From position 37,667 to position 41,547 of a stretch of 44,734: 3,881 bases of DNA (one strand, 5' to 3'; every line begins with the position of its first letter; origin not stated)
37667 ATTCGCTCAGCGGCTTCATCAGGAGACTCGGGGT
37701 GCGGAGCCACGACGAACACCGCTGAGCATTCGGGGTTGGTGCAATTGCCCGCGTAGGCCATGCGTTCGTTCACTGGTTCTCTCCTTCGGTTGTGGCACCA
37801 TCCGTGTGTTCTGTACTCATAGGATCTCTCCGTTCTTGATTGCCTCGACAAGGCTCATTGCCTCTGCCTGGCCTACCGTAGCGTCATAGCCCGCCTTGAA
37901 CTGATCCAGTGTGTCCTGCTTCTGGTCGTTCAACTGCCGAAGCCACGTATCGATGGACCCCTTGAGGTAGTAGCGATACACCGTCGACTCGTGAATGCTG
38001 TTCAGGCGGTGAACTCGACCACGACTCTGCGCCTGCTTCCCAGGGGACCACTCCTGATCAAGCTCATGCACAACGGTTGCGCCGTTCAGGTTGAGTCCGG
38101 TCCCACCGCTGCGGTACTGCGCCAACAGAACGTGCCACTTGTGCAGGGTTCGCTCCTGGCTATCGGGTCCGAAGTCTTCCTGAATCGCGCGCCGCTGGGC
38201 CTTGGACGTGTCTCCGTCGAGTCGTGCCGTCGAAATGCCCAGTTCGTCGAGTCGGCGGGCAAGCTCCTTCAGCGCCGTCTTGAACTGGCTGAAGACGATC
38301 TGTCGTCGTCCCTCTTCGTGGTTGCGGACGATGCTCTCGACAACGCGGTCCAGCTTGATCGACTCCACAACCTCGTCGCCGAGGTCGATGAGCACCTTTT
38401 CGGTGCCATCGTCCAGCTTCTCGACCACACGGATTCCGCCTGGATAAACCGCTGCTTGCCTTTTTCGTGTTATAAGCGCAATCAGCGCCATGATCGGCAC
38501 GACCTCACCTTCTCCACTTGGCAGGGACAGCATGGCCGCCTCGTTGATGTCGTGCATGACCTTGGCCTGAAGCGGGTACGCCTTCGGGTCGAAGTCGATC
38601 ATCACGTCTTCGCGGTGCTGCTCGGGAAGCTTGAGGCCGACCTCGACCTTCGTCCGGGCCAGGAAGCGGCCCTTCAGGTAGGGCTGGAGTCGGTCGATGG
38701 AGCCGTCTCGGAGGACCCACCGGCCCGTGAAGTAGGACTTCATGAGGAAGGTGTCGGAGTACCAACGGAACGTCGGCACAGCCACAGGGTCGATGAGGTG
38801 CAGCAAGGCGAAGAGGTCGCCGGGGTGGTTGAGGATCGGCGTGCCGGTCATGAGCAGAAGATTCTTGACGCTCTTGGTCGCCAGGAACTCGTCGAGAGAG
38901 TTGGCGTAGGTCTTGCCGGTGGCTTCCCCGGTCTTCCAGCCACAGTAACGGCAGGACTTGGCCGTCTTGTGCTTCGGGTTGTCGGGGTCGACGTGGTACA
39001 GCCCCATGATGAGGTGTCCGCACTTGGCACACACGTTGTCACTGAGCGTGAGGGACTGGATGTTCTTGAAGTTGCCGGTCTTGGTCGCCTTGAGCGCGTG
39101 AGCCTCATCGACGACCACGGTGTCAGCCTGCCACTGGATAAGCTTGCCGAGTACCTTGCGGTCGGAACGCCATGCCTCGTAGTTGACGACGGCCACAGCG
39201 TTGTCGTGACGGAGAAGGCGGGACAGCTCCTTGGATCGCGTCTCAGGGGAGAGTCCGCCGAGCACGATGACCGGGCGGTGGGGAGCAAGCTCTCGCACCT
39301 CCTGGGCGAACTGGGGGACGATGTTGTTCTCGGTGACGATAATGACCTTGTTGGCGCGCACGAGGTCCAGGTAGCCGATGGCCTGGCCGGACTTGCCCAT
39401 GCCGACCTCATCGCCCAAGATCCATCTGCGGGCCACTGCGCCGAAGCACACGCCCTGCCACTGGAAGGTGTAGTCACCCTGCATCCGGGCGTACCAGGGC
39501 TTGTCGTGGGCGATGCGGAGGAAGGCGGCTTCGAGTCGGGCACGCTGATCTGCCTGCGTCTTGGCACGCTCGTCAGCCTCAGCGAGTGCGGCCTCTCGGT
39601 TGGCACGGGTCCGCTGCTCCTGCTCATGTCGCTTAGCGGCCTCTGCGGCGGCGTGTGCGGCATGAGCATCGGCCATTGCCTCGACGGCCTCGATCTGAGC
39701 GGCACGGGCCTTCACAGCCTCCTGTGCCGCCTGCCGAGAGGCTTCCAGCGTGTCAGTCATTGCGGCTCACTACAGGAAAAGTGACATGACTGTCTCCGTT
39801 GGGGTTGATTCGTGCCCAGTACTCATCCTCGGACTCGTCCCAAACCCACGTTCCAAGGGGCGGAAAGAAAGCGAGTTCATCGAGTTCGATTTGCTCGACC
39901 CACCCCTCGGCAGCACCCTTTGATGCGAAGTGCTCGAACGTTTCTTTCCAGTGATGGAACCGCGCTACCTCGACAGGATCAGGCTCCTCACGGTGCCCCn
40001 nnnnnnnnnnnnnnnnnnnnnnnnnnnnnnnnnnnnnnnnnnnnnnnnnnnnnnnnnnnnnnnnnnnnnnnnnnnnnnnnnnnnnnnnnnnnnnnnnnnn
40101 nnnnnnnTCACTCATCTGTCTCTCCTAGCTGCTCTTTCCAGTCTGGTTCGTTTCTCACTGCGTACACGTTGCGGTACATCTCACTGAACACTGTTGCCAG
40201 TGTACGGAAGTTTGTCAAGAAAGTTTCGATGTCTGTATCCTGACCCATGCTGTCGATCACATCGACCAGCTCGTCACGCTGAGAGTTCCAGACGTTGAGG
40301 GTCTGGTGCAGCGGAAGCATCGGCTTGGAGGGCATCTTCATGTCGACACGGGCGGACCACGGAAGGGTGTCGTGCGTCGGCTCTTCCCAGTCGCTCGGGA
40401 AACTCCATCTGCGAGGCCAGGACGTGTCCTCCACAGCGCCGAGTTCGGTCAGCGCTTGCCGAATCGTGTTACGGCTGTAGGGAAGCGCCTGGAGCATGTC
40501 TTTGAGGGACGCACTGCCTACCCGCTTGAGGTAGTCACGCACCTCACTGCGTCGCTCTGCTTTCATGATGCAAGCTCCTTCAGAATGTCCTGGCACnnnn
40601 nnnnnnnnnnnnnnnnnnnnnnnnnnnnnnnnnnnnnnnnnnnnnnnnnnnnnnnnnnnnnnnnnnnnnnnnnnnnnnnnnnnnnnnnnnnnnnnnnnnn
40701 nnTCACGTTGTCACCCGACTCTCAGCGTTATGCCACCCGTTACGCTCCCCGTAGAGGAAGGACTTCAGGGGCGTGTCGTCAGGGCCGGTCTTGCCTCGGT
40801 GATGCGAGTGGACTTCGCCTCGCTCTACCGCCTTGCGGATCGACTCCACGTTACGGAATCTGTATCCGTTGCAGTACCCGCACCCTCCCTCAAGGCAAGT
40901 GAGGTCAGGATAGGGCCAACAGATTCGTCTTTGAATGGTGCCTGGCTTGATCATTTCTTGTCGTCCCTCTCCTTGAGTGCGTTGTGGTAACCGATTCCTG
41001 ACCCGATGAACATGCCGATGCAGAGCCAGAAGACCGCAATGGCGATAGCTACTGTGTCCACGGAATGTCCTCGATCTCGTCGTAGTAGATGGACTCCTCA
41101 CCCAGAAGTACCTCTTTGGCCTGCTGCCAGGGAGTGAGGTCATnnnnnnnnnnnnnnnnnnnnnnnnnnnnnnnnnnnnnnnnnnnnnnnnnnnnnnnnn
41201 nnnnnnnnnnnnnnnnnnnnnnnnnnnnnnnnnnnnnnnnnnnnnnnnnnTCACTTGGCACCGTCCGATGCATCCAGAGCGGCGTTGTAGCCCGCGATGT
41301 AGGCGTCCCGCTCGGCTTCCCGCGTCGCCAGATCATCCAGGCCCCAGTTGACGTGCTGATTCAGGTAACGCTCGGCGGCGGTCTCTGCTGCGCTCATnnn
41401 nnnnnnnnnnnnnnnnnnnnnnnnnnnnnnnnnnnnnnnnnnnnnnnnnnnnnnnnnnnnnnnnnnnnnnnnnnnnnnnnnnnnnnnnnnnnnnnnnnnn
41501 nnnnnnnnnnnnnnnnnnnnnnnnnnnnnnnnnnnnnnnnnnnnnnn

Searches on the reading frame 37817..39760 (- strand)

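Call 10: search_protein_families(library=pfam, proteins=[window:37817-39760:-], max_evalue=0.01)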
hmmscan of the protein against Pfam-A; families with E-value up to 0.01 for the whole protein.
window:37817-39760:- (647 aa): 4 families
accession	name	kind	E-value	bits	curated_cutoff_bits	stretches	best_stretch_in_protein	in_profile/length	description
PF00176.29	SNF2-rel_dom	-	7.8e-20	71.6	24.9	2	297-436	152-284/290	SNF2-related domain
PF00271.37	Helicase_C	-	6.1e-16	59.1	23.5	1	471-586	4-109/110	Helicase conserved C-terminal domain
PF04851.21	ResIII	-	3.9e-06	27.3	22.5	1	110-234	23-146/164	Type III restriction enzyme, res subunit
PF00270.35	DEAD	-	0.001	19.3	26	0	116-226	20-132/167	DEAD/DEAH box helicase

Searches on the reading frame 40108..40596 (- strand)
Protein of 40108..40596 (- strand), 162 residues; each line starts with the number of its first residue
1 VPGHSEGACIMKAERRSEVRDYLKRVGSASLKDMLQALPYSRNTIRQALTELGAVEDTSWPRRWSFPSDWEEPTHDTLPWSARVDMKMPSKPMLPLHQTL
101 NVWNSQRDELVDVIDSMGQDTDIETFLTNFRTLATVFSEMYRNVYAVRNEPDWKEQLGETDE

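Call 10: search_protein_families(library=pfam, proteins=[window:40108-40596:-], max_evalue=0.01)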
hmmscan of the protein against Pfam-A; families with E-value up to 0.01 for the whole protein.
window:40108-40596:- (162 aa): 1 family
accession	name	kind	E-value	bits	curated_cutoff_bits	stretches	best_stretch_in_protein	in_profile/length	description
PF08220.18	HTH_DeoR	-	0.0013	18.8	21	1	15-52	1-38/57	DeoR-like helix-turn-helix domain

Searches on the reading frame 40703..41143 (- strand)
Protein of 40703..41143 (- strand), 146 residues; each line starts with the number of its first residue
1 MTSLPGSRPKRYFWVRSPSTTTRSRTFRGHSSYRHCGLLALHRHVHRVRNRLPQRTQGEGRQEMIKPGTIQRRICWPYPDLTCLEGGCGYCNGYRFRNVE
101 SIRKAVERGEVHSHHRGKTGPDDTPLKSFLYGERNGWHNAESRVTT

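Call 30: search_protein_families(library=phrogs, proteins=[window:40703-41143:-], max_evalue=0.001)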
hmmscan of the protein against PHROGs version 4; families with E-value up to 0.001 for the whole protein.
window:40703-41143:- (146 aa): 1 family
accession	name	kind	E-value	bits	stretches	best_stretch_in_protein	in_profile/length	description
phrog_10140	-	unknown function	1.2e-18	68.2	1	70-144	5-76/79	-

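Call 65: search_protein_families(library=pfam, proteins=[window:40703-41143:-], max_evalue=0.01)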
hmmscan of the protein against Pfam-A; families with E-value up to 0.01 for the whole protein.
window:40703-41143:- (146 aa): 0 families

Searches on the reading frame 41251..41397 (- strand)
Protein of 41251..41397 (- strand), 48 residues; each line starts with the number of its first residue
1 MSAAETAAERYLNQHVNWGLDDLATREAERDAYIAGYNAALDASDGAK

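Call 65: search_protein_families(library=pfam, proteins=[window:41251-41397:-], max_evalue=0.01)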
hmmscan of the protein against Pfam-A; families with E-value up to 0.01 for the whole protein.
window:41251-41397:- (48 aa): 0 families
